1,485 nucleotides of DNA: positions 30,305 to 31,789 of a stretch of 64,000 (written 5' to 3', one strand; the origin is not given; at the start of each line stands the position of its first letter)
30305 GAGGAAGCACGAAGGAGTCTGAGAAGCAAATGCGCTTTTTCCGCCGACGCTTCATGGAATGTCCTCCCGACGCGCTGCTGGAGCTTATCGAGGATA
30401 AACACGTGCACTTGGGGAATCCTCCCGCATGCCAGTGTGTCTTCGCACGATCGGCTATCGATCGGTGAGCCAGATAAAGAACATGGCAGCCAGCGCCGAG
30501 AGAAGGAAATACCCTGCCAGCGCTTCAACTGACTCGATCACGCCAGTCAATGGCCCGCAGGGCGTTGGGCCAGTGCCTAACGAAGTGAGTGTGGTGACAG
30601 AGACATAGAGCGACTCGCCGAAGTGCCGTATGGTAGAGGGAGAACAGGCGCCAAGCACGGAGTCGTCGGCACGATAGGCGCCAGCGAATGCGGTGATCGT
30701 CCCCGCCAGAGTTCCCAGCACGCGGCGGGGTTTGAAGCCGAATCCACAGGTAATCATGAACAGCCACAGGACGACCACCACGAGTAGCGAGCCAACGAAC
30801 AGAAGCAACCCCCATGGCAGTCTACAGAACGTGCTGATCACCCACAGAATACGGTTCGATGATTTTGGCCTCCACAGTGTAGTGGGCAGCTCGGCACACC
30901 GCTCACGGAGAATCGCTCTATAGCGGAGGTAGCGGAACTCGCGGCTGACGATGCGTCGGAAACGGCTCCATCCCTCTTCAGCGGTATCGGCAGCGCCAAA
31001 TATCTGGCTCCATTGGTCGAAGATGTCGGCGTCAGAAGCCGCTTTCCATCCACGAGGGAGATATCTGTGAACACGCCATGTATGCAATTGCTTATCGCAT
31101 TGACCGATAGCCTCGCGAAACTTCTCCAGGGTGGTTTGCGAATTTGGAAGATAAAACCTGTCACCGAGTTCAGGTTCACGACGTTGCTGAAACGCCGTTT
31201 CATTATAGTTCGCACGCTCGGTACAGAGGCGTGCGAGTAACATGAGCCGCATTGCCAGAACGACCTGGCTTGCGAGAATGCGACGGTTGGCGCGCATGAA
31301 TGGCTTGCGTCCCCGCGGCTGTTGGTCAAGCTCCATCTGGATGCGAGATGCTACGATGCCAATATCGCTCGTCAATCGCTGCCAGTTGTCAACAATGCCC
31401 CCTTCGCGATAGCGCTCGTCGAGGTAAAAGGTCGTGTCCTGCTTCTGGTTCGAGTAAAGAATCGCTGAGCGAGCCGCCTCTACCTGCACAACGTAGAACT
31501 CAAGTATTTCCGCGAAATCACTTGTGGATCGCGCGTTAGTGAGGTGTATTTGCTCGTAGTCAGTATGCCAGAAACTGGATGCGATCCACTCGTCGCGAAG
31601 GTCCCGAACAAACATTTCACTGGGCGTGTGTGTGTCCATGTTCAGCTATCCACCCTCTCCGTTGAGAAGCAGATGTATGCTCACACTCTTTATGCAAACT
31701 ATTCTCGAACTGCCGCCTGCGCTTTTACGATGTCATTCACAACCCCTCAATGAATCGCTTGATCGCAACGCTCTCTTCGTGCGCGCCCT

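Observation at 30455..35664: Low-GC three-gene module: soluble multi-GAF histidine kinase, orphan receiver, and a pore-loop channel with an unassigned N-domain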

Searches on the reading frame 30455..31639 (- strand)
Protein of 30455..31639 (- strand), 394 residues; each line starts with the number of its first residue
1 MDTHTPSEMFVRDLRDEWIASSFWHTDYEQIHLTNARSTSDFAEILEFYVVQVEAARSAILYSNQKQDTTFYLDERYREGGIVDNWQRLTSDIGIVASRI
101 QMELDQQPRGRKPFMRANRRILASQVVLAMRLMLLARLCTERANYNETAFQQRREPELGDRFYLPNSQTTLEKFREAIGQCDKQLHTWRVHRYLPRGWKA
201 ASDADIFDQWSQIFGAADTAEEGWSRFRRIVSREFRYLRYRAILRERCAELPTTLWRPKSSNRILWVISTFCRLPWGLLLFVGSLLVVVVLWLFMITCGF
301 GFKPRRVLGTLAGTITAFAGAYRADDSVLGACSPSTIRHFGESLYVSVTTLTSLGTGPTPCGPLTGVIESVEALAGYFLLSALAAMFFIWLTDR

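Call 3: search_protein_families(library=pfam, proteins=[window:30455-31639:-], max_evalue=1)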
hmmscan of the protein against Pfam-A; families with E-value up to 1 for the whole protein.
window:30455-31639:- (394 aa): 0 families

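Call 4: search_protein_families(library=ncbifam, proteins=[window:30455-31639:-], max_evalue=1)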
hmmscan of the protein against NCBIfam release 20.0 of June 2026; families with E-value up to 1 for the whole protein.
window:30455-31639:- (394 aa): 0 families

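Call 5: search_protein_families(library=padloc, proteins=[window:30455-31639:-], max_evalue=1)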
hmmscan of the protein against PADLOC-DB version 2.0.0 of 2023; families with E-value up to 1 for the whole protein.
window:30455-31639:- (394 aa): 0 families

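Call 6: find_homologous_proteins(query=window:30455-31639:-)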
Query window:30455-31639:- (394 aa): 8 proteins with E <= 0.001 among 8000 candidates.
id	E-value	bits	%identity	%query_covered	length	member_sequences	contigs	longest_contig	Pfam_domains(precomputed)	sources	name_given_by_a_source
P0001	6.6e-260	880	97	100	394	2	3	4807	-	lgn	-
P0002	1.7e-96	342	45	100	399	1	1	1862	-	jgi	jgi:hypothetical protein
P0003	2.3e-90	321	44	98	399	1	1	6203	-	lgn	-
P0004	2.5e-86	308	41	98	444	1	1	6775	-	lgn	-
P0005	7.1e-81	290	47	79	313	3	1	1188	-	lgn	-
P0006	2.2e-42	163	35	78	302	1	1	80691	-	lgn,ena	-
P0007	9.5e-34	135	32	90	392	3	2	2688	-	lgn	-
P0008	1.8e-20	91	26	90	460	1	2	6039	-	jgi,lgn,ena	-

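Call 8: search_solved_structures(query=window:30455-31639:-, max_evalue=10, show_alignments=3)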
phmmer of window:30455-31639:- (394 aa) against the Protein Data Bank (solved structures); distinct sequences matched with E-value up to 10: 13.
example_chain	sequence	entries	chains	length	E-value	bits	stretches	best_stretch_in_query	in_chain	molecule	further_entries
7n9l_A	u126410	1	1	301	0.0087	18.2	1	309-389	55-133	Inward rectifier potassium channel Kirbac3.1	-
7n9k_A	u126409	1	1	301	0.013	17.6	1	309-388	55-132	Inward rectifier potassium channel Kirbac3.1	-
7adi_A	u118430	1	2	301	0.018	17.2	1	311-389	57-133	Inward rectifier potassium channel Kirbac3.1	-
2wli_A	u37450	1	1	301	0.022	16.9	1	309-389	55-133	POTASSIUM CHANNEL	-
1xl4_A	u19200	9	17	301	0.022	16.9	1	309-389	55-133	Inward rectifier potassium channel | POTASSIUM CHANNEL | KIRBAC3.1 POTASSIUM CHANNEL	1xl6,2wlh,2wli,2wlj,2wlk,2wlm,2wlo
2wln_A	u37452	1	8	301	0.022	16.9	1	309-389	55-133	POTASSIUM CHANNEL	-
2x6a_A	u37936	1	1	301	0.022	16.9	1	309-389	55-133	ATP-SENSITIVE INWARD RECTIFIER POTASSIUM CHANNEL 10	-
2x6b_A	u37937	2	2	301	0.022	16.9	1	309-389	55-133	ATP-SENSITIVE INWARD RECTIFIER POTASSIUM CHANNEL 10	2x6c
3zrs_A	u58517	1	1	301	0.026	16.6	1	309-388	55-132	ATP-SENSITIVE INWARD RECTIFIER POTASSIUM CHANNEL 10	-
4lp8_A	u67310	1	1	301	0.027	16.6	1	309-388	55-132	Inward rectifier potassium channel Kirbac3.1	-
6o9t_A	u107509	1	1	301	0.027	16.6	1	309-388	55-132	Inward rectifier potassium channel Kirbac3.1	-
6o9v_A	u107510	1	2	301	0.028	16.5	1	309-388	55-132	Inward rectifier potassium channel Kirbac3.1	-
6nmv_H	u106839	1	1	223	1.5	10.9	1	321-365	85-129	Fab 218 anti-SIRP-alpha antibody Variable Heavy Chain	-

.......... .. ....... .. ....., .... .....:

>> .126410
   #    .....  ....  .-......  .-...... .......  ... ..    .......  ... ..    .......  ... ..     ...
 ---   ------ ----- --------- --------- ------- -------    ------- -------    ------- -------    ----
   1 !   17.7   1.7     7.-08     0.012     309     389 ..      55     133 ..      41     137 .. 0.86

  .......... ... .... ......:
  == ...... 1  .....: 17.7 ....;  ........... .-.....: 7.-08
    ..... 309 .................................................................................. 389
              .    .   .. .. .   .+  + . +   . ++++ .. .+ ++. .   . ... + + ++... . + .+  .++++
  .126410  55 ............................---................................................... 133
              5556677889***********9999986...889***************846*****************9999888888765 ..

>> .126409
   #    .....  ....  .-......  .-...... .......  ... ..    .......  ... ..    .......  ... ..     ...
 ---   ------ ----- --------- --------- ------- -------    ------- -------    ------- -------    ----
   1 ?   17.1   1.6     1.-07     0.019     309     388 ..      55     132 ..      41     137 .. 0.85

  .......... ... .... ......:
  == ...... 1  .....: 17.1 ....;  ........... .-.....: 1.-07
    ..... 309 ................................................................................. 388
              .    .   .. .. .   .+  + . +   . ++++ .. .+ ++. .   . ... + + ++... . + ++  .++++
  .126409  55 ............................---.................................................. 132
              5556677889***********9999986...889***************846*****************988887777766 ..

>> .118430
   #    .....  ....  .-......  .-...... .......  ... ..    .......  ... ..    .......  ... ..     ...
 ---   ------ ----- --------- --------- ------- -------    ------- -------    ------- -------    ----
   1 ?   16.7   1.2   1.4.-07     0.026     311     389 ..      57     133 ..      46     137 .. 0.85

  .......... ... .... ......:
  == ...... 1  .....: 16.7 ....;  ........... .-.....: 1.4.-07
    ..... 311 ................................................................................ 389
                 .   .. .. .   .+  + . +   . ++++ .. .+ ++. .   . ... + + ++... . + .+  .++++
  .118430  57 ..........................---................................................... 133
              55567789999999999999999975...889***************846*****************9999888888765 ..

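Call 9: find_encoding_contigs(protein=P0006, flank=10000, max_places=3)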
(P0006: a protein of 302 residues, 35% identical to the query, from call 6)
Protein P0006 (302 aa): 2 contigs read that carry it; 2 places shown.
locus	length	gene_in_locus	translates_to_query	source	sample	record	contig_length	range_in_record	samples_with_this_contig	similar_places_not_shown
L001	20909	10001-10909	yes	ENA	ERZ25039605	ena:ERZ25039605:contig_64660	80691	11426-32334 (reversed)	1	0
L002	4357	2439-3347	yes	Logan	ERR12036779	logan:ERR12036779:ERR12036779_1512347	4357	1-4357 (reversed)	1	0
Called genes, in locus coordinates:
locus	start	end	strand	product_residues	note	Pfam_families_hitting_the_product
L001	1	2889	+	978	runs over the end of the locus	PF13181:TPR_8, PF13374:TPR_10 (weak), PF13424:TPR_12, PF24885:TPR_NPHP3 (weak), PF13424:TPR_12, PF17874:TPR_MalT, PF07719:TPR_2 (weak), PF13424:TPR_12, +16 more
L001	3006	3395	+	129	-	PF20256:MoCoBD_2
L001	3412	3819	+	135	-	PF20256:MoCoBD_2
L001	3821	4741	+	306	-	PF00580:UvrD-helicase, PF13361:UvrD_C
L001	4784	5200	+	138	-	PF13361:UvrD_C (weak), PF13538:UvrD_C_2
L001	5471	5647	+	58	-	-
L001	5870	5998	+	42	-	-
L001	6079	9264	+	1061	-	PF00805:Pentapeptide, PF00805:Pentapeptide, PF01590:GAF (weak), PF13185:GAF_2, PF13185:GAF_2, PF01590:GAF (weak), PF13185:GAF_2, PF02518:HATPase_c, +3 more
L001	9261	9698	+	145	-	-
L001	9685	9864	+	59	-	-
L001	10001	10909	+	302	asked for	-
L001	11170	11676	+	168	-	PF01609:DDE_Tnp_1, PF13612:DDE_Tnp_1_3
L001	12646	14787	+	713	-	PF01582:TIR (weak), PF13676:TIR_2, PF13176:TPR_7 (faint), PF13374:TPR_10 (weak), PF13424:TPR_12, PF24885:TPR_NPHP3, PF13374:TPR_10, PF13424:TPR_12, +3 more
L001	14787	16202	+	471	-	-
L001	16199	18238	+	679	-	PF12770:CHAT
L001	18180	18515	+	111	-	-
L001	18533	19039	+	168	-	-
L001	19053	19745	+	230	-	-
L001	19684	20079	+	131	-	-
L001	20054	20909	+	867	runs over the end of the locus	-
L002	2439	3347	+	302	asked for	-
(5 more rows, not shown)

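Call 10: find_encoding_contigs(protein=P0004, flank=10000, max_places=3)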
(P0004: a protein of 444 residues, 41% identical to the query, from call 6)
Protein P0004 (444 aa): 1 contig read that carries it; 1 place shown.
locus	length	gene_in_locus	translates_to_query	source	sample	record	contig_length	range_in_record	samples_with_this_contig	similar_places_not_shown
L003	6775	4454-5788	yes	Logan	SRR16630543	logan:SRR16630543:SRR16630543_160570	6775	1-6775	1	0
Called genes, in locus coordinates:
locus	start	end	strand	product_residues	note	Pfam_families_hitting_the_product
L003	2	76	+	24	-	?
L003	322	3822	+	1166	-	PF01590:GAF, PF13185:GAF_2, PF13492:GAF_3 (weak), PF01590:GAF (weak), PF13185:GAF_2, PF01590:GAF (weak), PF13185:GAF_2, PF02518:HATPase_c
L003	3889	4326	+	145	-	-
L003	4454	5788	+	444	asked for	-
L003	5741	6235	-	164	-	-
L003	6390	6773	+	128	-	?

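Call 11: find_encoding_contigs(protein=P0003, flank=10000, max_places=3)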
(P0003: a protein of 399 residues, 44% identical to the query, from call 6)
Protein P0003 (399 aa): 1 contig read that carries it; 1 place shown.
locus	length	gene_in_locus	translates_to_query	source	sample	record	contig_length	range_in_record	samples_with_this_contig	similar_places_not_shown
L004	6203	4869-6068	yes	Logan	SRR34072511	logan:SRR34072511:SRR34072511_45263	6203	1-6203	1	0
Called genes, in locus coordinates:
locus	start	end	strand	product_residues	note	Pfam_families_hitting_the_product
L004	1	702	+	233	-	?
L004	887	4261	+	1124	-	PF13492:GAF_3 (faint), PF01590:GAF, PF13185:GAF_2, PF01590:GAF (weak), PF13185:GAF_2 (weak), PF01590:GAF (weak), PF13185:GAF_2 (weak), PF02518:HATPase_c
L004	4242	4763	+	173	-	-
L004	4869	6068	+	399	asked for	-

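Call 12: find_encoding_contigs(protein=P0008, flank=10000, max_places=3)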
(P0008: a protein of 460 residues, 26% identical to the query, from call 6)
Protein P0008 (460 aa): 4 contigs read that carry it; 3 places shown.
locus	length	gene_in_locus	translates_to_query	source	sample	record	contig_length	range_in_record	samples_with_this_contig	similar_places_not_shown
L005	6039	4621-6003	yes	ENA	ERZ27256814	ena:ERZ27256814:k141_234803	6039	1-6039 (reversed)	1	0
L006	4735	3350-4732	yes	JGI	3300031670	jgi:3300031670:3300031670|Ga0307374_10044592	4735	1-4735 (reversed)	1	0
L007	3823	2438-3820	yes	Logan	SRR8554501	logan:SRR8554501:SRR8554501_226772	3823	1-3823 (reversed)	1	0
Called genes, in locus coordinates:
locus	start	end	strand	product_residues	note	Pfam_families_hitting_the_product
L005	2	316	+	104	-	?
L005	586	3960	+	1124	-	PF01590:GAF, PF13185:GAF_2, PF13185:GAF_2, PF01590:GAF (weak), PF13185:GAF_2, PF01590:GAF, PF13185:GAF_2, PF02518:HATPase_c, +1 more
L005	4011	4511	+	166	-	-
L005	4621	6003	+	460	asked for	-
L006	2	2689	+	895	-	?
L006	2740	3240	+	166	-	-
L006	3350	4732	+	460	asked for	-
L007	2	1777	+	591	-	?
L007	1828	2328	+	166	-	-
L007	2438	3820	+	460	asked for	-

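Call 19: search_solved_structures(query=A1, max_evalue=10, show_alignments=2)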
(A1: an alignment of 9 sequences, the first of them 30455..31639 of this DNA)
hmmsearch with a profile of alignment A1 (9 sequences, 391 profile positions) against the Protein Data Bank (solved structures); distinct sequences matched with E-value up to 10: 13.
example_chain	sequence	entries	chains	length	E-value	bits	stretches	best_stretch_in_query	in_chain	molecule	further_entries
7n9l_A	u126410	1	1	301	0.0003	23.1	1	308-389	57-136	Inward rectifier potassium channel Kirbac3.1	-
7adi_A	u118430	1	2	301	0.00035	22.9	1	308-389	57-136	Inward rectifier potassium channel Kirbac3.1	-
2wln_A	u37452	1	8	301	0.00053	22.3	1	308-389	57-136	POTASSIUM CHANNEL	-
1xl4_A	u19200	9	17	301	0.00053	22.3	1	308-389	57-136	Inward rectifier potassium channel | POTASSIUM CHANNEL | KIRBAC3.1 POTASSIUM CHANNEL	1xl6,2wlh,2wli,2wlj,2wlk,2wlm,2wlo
2x6a_A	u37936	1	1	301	0.00053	22.3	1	308-389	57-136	ATP-SENSITIVE INWARD RECTIFIER POTASSIUM CHANNEL 10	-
2wli_A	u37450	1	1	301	0.00053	22.3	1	308-389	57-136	POTASSIUM CHANNEL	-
2x6b_A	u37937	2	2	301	0.00053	22.3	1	308-389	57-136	ATP-SENSITIVE INWARD RECTIFIER POTASSIUM CHANNEL 10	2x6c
4lp8_A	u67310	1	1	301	0.00094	21.5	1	308-389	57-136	Inward rectifier potassium channel Kirbac3.1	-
3zrs_A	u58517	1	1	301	0.00094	21.5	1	308-389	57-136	ATP-SENSITIVE INWARD RECTIFIER POTASSIUM CHANNEL 10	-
6o9v_A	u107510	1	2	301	0.001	21.3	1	308-387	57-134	Inward rectifier potassium channel Kirbac3.1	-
7n9k_A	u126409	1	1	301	0.0011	21.3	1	308-389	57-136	Inward rectifier potassium channel Kirbac3.1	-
6o9t_A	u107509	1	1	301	0.0042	19.3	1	308-385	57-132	Inward rectifier potassium channel Kirbac3.1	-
9l5r_q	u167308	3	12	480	1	11.5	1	131-206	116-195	Pre-mRNA-processing factor 19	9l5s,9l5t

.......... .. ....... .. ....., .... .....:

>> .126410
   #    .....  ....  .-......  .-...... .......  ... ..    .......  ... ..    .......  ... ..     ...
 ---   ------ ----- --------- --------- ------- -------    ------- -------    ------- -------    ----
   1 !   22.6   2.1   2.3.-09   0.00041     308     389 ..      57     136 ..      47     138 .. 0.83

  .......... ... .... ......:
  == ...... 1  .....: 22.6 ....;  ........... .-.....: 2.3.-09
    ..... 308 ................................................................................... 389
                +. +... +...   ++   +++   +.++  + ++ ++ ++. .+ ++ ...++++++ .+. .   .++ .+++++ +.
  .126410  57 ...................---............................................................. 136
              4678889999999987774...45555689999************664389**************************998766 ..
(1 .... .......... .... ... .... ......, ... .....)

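Call 27: find_related_loci(query=window:30455-31639:-, collection=genome_contigs, flank=10000)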
Query window:30455-31639:- (394 aa) in genome_contigs; peptide patterns used: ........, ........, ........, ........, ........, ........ (x = any residue, [..] = any of these).
43 stretches matched a pattern, but none encodes a relative of the query by tblastn (E <= 1e-3).

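Call 28: predict_structure(alignment_id=A1)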
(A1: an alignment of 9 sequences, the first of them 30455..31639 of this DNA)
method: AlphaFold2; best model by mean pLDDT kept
length: 394 residues; sequences in the alignment: 9
mean_pLDDT: 74.3   pTM: 0.60
mean pLDDT of the five models: 74.3, 70.3, 70.0, 69.8, 69.3
residues with pLDDT >= 90: 46; 70-90: 211; 50-70: 113; < 50: 24
segments of 3 or more residues with pLDDT < 50: 1-4, 19-24, 159-161, 253-259
pLDDT, mean of each block of 10 residues (from residue 1): 50 53 52 79 91 85 63 75 83 88 85 85 94 91 84 64 66 87 89 89 92 79 80 87 80 49 58 55 62 55 66 79 71 62 79 70 73 79 75 59
secondary structure, 60 per line:
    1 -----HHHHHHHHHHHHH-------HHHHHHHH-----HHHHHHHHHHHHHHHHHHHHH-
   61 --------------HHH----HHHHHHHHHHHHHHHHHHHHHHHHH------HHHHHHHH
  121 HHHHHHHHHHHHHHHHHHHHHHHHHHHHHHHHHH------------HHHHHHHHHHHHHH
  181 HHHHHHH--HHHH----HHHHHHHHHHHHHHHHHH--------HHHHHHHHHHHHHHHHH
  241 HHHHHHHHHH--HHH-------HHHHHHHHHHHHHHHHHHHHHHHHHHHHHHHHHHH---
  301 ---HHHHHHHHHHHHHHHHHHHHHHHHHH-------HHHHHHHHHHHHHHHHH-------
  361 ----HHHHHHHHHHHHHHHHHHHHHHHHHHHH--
elements in order: H6-18 H26-33 H39-59 H82-106 H113-154 H167-187 H190-193 H198-215 H224-250 H263-297 H304-329 H337-353 H365-392

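Call 31: find_related_loci(query=A5, collection=genome_contigs, flank=10000)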
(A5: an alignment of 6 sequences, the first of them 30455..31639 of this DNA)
Query A5 (394 aa) in genome_contigs; peptide patterns used: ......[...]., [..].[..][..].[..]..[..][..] (x = any residue, [..] = any of these).
94 stretches matched a pattern, but none encodes a relative of the query by tblastn (E <= 1e-3).

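Call 33: fold_search(model_id=the predicted structure, library=pdb)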
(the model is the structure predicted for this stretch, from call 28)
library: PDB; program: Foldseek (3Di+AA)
matches with E <= 10: 324; with E <= 0.001: 0
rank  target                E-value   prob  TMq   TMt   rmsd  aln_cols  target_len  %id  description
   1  9qho_A                2.3e-01  0.25  0.17  0.08  24.3       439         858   12  Cryo-EM structure of mouse TRPM3 alpha 2 in complex with antagonist Primidone (released 2026-02-11)
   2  9o7x_C                2.5e-01  0.23  0.18  0.07  25.0       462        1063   11  Cryo-EM structure of apo rabbit TRPM3 having 2 resting and 2 activated subunits (ortho position) at 18 degrees Celsius (released 2025-12-17)
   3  7w6s_B                3.5e-01  0.51  0.19  0.17  20.6       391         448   12  CryoEM structure of human KChIP2-Kv4.3 complex (released 2022-11-02)
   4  9zrl_A                3.8e-01  0.57  0.20  0.23  21.9       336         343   12  Cryo-EM structure of KCa3.1_II/calmodulin channel in complex with SKA111. (released 2026-01-14)
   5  9ydz_A                4.1e-01  0.51  0.20  0.23  23.0       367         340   11  Cryo EM structure of KCa3.1_R355K_II/calmodulin channel in complex with rimtuzalcap (released 2025-10-01)
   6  9n1m_A                4.5e-01  0.15  0.17  0.07  23.9       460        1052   10  Cryo-EM structure of rabbit TRPM3 in complex with primidone in activated state at 18 degrees Celsius (released 2025-12-17)
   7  9n1g_A                4.7e-01  0.18  0.18  0.07  24.1       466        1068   10  Cryo-EM structure of rabbit TRPM3 in apo resting state at 18 degrees Celsius (released 2025-12-10)
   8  2ahz_A                5.3e-01  1.00  0.20  0.69  12.7       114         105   14  K+ complex of the NaK Channel (released 2006-02-07)
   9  6cnm_A                5.6e-01  0.54  0.21  0.23  24.5       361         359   11  Cryo-EM structure of the human SK4/calmodulin channel complex (released 2018-05-02)
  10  7e87_A                6.3e-01  0.44  0.18  0.18  25.7       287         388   12  CryoEM structure of the human Kv4.2-DPP6S complex, transmembrane and intracellular region (released 2021-10-13)
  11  6o9u                  6.9e-01  1.00  0.19  0.25   2.9        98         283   26  KirBac3.1 at a resolution of 2 Angstroms (released 2020-05-27)
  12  7sip_A                6.9e-01  0.38  0.15  0.24  20.7       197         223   15  Structure of shaker-IR (released 2022-03-30)
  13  7n9k                  7.8e-01  1.00  0.19  0.25   2.9        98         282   24  KirBac3.1 L124M mutant (released 2021-12-29)
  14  2wlj_A                7.8e-01  1.00  0.18  0.25   3.1        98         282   26  Potassium channel from Magnetospirillum magnetotacticum (released 2010-06-09)
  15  9oic_A                7.8e-01  0.44  0.17  0.26  21.6       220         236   15  Structure of shaker-IR-I384R (released 2025-12-03)
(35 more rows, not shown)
